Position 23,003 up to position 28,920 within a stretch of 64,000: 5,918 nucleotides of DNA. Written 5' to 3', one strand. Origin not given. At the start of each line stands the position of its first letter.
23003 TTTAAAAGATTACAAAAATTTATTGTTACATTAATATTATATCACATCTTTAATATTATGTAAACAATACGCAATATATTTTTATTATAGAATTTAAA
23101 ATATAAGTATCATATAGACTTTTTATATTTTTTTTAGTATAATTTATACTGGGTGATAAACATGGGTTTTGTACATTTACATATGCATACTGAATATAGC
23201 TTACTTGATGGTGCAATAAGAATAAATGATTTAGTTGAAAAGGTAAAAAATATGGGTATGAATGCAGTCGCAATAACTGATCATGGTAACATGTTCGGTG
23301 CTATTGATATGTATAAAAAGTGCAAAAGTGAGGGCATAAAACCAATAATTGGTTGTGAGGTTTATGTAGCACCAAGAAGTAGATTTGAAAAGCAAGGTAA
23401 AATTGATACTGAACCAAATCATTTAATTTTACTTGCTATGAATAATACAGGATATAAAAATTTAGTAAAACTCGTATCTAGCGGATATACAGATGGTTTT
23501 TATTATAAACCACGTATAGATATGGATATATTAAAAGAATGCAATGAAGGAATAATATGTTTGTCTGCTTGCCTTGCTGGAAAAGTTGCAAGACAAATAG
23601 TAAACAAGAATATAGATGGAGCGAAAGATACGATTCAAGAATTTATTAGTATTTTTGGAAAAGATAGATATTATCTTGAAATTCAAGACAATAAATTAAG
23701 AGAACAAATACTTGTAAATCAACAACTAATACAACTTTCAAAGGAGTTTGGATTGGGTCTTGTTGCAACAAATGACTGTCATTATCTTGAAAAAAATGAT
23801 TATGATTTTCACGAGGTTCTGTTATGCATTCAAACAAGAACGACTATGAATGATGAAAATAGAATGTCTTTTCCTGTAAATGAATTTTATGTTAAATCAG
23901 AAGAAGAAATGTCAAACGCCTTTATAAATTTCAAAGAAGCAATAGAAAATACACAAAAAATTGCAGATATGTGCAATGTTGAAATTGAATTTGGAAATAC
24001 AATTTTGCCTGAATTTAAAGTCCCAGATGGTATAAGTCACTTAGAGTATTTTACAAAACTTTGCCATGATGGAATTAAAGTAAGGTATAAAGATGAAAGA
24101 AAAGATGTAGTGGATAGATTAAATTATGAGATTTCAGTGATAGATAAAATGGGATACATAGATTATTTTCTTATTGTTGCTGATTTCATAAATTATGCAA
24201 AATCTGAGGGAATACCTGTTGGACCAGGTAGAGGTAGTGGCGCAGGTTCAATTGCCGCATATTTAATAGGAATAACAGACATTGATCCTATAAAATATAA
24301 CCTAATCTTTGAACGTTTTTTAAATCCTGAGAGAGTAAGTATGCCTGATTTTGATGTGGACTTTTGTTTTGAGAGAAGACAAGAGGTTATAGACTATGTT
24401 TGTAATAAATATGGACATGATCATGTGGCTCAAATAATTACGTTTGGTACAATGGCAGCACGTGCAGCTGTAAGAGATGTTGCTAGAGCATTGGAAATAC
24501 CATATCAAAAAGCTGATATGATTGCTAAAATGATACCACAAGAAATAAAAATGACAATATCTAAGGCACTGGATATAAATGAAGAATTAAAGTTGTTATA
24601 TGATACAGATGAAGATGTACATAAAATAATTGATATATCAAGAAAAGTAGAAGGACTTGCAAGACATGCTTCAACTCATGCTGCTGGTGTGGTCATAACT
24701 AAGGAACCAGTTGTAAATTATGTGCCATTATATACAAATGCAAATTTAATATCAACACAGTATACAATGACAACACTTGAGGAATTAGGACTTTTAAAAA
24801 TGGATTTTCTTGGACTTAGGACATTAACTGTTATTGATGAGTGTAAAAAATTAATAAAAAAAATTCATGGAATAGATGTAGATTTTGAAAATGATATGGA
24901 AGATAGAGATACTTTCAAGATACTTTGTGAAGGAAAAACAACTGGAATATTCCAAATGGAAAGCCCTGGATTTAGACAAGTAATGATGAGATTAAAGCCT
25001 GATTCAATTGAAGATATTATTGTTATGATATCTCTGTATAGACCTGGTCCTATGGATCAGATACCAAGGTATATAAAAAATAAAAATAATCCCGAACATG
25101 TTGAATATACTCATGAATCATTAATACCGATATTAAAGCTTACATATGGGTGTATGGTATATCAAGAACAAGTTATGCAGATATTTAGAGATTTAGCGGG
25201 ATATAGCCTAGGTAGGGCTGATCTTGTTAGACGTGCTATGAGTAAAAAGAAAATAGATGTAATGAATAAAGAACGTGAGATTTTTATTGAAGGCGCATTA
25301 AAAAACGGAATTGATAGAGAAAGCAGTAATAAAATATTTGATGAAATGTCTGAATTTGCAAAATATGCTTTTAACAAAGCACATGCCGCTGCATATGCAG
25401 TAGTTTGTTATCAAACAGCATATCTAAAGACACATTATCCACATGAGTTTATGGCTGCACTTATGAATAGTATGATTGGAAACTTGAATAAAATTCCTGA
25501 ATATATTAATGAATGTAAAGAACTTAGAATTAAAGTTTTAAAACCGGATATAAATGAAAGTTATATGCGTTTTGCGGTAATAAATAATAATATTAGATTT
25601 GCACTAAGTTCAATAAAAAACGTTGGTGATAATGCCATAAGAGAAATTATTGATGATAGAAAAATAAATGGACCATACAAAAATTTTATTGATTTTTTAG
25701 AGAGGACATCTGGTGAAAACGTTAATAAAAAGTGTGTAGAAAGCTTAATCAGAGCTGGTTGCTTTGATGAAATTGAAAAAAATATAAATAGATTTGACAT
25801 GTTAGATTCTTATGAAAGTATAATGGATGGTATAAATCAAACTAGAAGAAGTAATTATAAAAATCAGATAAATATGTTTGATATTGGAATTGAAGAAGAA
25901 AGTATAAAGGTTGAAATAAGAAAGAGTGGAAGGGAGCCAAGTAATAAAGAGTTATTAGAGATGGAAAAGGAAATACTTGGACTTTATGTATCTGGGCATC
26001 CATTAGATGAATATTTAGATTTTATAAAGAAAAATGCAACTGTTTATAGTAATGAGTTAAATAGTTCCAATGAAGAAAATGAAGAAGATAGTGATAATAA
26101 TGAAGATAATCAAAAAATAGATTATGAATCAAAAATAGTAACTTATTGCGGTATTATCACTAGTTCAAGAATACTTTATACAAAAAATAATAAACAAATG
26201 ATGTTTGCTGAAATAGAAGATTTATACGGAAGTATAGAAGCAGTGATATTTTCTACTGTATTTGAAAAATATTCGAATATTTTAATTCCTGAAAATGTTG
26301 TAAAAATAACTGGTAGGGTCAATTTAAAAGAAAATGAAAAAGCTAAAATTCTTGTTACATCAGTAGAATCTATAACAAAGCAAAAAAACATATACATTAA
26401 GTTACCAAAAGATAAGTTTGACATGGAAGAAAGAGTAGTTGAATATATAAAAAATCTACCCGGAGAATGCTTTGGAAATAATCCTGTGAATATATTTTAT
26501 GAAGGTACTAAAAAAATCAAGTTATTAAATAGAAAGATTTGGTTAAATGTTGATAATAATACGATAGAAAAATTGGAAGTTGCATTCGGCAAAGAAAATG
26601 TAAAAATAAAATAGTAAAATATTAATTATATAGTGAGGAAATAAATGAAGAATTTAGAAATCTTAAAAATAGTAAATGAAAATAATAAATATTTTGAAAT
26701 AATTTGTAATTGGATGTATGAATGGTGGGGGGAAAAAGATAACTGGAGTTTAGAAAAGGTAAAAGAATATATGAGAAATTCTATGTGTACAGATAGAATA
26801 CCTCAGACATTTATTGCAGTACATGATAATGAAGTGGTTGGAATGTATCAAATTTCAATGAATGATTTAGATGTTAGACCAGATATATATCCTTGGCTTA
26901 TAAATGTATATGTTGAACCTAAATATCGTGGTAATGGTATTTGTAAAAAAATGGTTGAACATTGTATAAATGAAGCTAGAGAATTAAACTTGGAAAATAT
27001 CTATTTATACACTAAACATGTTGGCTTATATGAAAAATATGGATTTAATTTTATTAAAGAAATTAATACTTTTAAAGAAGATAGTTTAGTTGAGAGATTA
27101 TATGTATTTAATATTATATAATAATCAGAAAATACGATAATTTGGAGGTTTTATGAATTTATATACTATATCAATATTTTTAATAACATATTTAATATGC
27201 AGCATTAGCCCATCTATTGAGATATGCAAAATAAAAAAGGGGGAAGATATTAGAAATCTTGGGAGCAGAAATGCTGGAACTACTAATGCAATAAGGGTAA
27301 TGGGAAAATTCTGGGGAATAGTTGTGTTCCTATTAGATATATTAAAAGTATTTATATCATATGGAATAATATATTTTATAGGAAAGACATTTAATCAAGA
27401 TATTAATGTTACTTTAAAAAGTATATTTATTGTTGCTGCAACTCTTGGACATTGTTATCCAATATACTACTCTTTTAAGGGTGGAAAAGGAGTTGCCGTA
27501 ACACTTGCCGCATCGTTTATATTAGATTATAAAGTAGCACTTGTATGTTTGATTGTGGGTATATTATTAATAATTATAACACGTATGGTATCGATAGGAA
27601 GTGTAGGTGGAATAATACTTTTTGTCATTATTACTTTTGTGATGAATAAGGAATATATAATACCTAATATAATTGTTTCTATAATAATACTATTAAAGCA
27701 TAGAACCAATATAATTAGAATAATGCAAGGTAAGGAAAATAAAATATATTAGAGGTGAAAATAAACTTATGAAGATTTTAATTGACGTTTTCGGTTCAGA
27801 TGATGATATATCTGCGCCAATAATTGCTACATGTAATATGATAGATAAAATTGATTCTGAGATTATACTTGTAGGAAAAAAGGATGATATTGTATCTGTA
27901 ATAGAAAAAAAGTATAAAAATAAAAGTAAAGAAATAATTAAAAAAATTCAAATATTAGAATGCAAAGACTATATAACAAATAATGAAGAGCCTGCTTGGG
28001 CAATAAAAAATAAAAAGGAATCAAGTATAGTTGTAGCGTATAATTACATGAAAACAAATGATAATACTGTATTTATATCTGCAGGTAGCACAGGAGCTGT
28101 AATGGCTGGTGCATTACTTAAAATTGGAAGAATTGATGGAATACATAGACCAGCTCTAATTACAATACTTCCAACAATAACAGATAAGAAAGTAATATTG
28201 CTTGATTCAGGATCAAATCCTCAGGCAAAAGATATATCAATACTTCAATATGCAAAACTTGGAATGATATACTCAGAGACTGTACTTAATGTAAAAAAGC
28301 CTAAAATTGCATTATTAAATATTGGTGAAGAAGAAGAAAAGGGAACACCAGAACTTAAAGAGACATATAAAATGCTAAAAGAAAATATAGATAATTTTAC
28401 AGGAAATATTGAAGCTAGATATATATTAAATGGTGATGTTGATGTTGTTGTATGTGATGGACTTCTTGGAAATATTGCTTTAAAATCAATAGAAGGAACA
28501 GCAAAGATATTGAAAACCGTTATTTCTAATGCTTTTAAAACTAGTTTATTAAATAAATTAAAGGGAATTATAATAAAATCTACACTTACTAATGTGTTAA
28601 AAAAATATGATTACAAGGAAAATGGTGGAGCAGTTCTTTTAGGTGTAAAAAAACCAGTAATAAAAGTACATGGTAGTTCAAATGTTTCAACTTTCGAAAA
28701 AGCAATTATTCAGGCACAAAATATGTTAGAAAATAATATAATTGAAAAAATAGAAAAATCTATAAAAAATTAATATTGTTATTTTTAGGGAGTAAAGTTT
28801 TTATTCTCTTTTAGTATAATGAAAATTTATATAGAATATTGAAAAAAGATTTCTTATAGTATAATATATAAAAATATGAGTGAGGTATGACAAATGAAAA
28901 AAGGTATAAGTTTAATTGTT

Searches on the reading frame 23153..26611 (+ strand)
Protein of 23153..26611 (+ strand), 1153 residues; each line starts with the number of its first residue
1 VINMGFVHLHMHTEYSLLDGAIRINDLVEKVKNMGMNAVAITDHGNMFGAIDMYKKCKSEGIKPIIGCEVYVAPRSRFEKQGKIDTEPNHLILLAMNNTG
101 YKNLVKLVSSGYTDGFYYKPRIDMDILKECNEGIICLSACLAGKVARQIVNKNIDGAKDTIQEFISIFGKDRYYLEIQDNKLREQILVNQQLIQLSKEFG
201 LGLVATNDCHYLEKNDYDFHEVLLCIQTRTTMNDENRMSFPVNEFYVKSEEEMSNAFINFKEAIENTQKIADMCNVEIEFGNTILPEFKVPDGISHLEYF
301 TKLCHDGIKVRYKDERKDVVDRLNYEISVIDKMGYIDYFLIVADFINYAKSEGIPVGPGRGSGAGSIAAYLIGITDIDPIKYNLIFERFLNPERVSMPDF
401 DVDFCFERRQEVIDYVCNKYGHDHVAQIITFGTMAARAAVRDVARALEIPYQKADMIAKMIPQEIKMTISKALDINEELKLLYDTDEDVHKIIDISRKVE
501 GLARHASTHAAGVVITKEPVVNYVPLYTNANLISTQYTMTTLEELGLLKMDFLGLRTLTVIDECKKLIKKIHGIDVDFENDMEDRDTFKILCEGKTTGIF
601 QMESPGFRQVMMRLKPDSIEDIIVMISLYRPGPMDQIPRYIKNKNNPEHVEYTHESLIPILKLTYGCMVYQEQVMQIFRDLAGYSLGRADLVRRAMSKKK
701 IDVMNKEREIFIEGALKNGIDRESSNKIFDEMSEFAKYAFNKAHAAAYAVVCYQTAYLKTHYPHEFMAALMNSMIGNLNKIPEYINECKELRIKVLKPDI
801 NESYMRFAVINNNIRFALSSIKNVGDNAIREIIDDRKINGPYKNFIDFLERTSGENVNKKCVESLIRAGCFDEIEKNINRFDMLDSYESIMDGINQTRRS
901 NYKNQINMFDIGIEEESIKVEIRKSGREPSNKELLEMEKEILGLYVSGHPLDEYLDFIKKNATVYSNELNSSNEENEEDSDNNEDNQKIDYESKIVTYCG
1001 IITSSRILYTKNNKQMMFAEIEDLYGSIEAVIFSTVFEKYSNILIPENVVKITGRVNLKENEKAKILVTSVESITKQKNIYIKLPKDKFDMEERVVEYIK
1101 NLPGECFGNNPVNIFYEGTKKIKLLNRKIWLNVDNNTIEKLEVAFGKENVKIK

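Call 43: search_protein_families(library=pfam, proteins=[window:23153-26611:+], max_evalue=0.00001)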
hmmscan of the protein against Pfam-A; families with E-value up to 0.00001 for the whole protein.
window:23153-26611:+ (1153 aa): 5 families
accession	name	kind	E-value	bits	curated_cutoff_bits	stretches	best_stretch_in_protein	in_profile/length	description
PF07733.18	DNA_pol3_alpha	-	2.7e-105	352.1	23.9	1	298-554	1-260/260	Bacterial DNA polymerase III alpha NTPase domain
PF02811.25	PHP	-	7.3e-64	215.5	26.4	1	8-179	1-163/164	PHP domain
PF17657.6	DNA_pol3_finger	-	1.6e-61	206.9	22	1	557-719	1-166/166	Bacterial DNA polymerase III alpha subunit finger domain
PF14579.12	HHH_6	-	3.1e-27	95.1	25.6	1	793-877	2-86/90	Helix-hairpin-helix motif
PF01336.31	tRNA_anti-codon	-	8.8e-11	42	27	1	996-1073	1-74/75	OB-fold nucleic acid binding domain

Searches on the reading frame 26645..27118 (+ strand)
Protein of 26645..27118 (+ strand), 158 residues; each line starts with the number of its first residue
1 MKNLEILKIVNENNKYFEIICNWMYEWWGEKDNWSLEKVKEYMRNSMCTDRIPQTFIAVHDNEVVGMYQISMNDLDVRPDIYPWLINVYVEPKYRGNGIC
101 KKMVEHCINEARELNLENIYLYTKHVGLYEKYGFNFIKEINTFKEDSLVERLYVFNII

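Call 43: search_protein_families(library=pfam, proteins=[window:26645-27118:+], max_evalue=0.00001)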
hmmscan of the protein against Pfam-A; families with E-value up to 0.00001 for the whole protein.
window:26645-27118:+ (158 aa): 4 families
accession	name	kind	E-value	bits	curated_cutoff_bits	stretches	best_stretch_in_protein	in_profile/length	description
PF00583.31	Acetyltransf_1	-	1.7e-16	60.9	20.7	1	25-134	5-116/116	Acetyltransferase (GNAT) family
PF13508.13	Acetyltransf_7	-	1.7e-13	51.2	27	1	54-134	4-82/84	Acetyltransferase (GNAT) domain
PF13527.13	Acetyltransf_9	-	1.7e-09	38.1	25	1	39-136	30-126/127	Acetyltransferase (GNAT) domain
PF13673.13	Acetyltransf_10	-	3.4e-09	37.2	23.6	1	41-140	20-113/128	Acetyltransferase (GNAT) domain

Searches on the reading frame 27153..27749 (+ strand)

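Call 43: search_protein_families(library=pfam, proteins=[window:27153-27749:+], max_evalue=0.00001)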
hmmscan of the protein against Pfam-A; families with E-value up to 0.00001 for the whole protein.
window:27153-27749:+ (199 aa): 1 family
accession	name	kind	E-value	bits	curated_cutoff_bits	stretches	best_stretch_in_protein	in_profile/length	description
PF02660.20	G3P_acyltransf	-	6.1e-44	150.4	24.1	1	11-190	1-164/164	Glycerol-3-phosphate acyltransferase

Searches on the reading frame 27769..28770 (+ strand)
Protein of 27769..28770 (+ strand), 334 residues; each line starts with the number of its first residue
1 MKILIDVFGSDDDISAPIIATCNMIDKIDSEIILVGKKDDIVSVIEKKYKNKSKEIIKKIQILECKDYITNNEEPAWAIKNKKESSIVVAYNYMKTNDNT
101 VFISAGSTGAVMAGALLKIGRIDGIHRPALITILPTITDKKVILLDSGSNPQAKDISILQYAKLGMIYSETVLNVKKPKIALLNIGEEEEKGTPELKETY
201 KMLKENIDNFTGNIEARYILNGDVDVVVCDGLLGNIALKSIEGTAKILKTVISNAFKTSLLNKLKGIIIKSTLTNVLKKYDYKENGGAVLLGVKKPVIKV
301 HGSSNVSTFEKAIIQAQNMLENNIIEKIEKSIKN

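Call 43: search_protein_families(library=pfam, proteins=[window:27769-28770:+], max_evalue=0.00001)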
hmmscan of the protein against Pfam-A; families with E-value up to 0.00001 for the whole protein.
window:27769-28770:+ (334 aa): 1 family
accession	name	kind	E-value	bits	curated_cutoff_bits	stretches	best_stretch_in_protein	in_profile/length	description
PF02504.20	FA_synthesis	-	5.7e-90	302.1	29.1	1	1-326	1-323/324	Fatty acid synthesis protein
